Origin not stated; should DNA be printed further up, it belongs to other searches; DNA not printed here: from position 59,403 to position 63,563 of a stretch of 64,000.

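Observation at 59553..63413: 1286-aa SARP-BTAD / degenerate cyclase / STAND ATPase / TPR fusion protein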

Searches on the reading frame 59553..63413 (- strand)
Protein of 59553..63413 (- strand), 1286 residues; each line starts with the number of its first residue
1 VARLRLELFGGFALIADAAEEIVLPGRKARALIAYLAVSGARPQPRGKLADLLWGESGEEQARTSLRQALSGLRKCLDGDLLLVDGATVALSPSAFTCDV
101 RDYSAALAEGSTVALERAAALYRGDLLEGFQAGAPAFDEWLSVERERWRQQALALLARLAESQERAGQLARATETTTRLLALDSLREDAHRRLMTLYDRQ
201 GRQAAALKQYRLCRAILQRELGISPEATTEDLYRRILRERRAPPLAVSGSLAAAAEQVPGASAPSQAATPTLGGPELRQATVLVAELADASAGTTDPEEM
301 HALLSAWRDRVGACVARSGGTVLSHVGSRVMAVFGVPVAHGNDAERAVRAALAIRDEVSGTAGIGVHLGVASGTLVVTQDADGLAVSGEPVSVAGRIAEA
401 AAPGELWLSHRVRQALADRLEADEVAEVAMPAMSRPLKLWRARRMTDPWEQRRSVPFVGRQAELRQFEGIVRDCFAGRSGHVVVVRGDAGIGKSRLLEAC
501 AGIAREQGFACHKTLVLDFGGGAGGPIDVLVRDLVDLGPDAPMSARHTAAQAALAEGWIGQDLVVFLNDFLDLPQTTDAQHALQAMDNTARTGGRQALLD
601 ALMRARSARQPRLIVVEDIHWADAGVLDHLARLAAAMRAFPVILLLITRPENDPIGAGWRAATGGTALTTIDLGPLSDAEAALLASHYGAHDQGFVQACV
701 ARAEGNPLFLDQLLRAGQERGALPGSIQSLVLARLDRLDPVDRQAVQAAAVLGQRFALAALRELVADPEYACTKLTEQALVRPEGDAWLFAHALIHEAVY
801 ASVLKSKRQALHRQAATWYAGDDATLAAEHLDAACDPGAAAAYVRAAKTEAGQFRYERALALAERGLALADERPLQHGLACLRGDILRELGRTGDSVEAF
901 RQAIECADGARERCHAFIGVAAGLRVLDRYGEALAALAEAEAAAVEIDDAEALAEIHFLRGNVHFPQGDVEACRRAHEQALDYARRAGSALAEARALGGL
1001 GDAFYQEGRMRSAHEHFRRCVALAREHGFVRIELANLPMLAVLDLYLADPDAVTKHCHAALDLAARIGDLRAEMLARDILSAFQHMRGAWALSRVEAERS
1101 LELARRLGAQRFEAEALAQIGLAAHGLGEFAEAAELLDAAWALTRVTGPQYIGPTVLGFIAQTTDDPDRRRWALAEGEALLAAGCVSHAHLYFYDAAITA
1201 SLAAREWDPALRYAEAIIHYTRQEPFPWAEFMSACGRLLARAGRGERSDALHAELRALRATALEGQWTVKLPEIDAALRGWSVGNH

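Call 6: search_protein_families(library=pfam, proteins=[window:59553-63413:-], max_evalue=1)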
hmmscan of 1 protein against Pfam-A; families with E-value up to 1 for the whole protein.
window:59553-63413:- (1286 aa): 13 families
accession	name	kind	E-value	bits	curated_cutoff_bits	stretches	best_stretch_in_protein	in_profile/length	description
PF03704.23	BTAD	-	1.4e-24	87.6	22.1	1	109-237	23-146/146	Bacterial transcriptional activator domain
PF13191.12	AAA_16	-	9e-18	65.8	32.6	1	456-642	1-164/167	AAA ATPase domain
PF13424.12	TPR_12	-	1e-09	38.8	30.1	3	955-1026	4-77/77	Tetratricopeptide repeat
PF13181.12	TPR_8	-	3.4e-09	36.6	25.7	2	881-905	5-29/34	Tetratricopeptide repeat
PF00515.34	TPR_1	-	4.7e-05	23.5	27.8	1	994-1026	1-33/34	Tetratricopeptide repeat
PF13401.12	AAA_22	-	0.00015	22.5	27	1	481-645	6-121/130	AAA domain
PF17874.7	TPR_MalT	-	0.00042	20.1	45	1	938-1064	22-152/336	MalT-like TPR region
PF00211.25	Guanylate_cyc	-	0.00046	20.3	21.9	1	294-432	25-172/183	Adenylate and Guanylate cyclase catalytic domain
PF07719.23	TPR_2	-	0.00068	20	27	2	994-1026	1-33/34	Tetratricopeptide repeat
PF13414.12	TPR_11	-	0.011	15.8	26.8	0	884-905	1-22/42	TPR repeat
PF00486.34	Trans_reg_C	-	0.028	14.9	26.2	1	27-79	8-59/77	Transcriptional regulatory protein, C terminal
PF05729.18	NACHT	-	0.033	14.5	26.7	1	481-511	1-32/167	NACHT domain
PF25063.1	ARM_TT21_C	-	0.078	13.3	35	0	900-990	41-131/209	Tetratricopeptide repeat protein 21 C-terminal ARM domain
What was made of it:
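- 62703..63089 (-): BTAD (bacterial transcriptional activation domain), aa 109-237. Pfam PF03704, E 1.4e-24 (call 6).
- On SARP family: PF03704, aa 109-237, E 1.4e-24, 87.6 bits against a cut-off of 22.1 (call 6).
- On STAND NTPases: AAA_16, E 9e-18 (call 6). TPR_12, TPR_8, TPR_1 and TPR_MalT hits between aa 881 and 1070 (call 6).
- On AfsR-type large SARPs: There is no NB-ARC hit in Pfam (call 6).
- On SARP-LAL regulators: The SARP domain, the AAA_16 module and the absence of LuxR are met (call 6).
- Closest known: SARP-LAL regulators of Streptomyces. Same: No GerE/LuxR hit was found here (call 6).
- Closest known: MalT / LAL-type STAND transcription activators. Same: There is a weak TPR_MalT hit (E 4e-4, call 6).
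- Checked: BTAD, aa 109-237, E 1.4e-24 (Pfam, call 6). Guanylate_cyc, aa 294-432, scores 20.3 bits, just under Pfam's cut-off of 21.9 (call 6). TPR families between aa 881 and 1070 (call 6).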

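Call 7: search_protein_families(library=ncbifam, proteins=[window:59553-63413:-], max_evalue=1)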
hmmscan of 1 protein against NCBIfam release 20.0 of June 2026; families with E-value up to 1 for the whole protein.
window:59553-63413:- (1286 aa): 8 families
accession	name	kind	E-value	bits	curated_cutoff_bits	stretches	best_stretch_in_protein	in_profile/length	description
TIGR03903.1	TOMM_kin_cyc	equivalog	1.9e-51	175.1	705.75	3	247-846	252-889/1267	TOMM system kinase/cyclase fusion protein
NF053617.1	SARPRegAfsRStmc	equivalog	1.5e-17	62.9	1430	3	4-274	29-300/986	SARP-family global regulator AfsR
NF041231.1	BagI_FevR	exception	2.5e-08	33.6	500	1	17-262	3-259/315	AfsR/SARP family transcriptional regulator BagI/FevR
NF053520.1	HK_Porph_FimS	equivalog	0.00045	18.6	600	1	892-1138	59-308/618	sensor histidine kinase FimS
NF040959.1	MamA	equivalog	0.0024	17.3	200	1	157-211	143-197/204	magnetosome protein MamA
TIGR01189.1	ccmA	equivalog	0.004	16.8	131.6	1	474-506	20-52/198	heme ABC exporter ATP-binding protein CcmA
NF041123.1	phpantohe_syn_Arch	equivalog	0.12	11.9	300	0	35-95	26-85/213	4-phosphopantoate--beta-alanine ligase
TIGR03420.1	DnaA_homol_Hda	equivalog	0.16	11.5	194.8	1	471-510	29-68/226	DnaA regulatory inactivator Hda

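Call 8: search_protein_families(library=padloc, proteins=[window:59553-63413:-], max_evalue=1)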
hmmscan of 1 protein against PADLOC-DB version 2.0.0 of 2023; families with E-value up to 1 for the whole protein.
window:59553-63413:- (1286 aa): 4 families
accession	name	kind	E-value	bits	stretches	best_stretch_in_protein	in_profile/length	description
PDLC01169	TPR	-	2.1e-10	38.4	2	961-1070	116-224/252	TPR repeats containing protein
PDLC02367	PycC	-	4.5e-07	27.5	1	273-424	38-200/226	-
PDLC00766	PycC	-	0.00029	18.3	1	276-358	41-120/232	Pycsar cyclase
PDLC00765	PycC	-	0.0021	15.2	1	282-422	270-418/477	Pycsar cyclase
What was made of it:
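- On Antiphage STAND systems (Avs and similar): PADLOC gave only a generic TPR model and weak PycC (cyclase-fold) hits (call 8).
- There are weak PADLOC matches to a generic TPR model and to the Pycsar cyclase PycC (E 4.5e-7 to 2e-3, call 8). No STAND defence model matched, and the PycC hits only reflect the shared cyclase fold (call 8).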
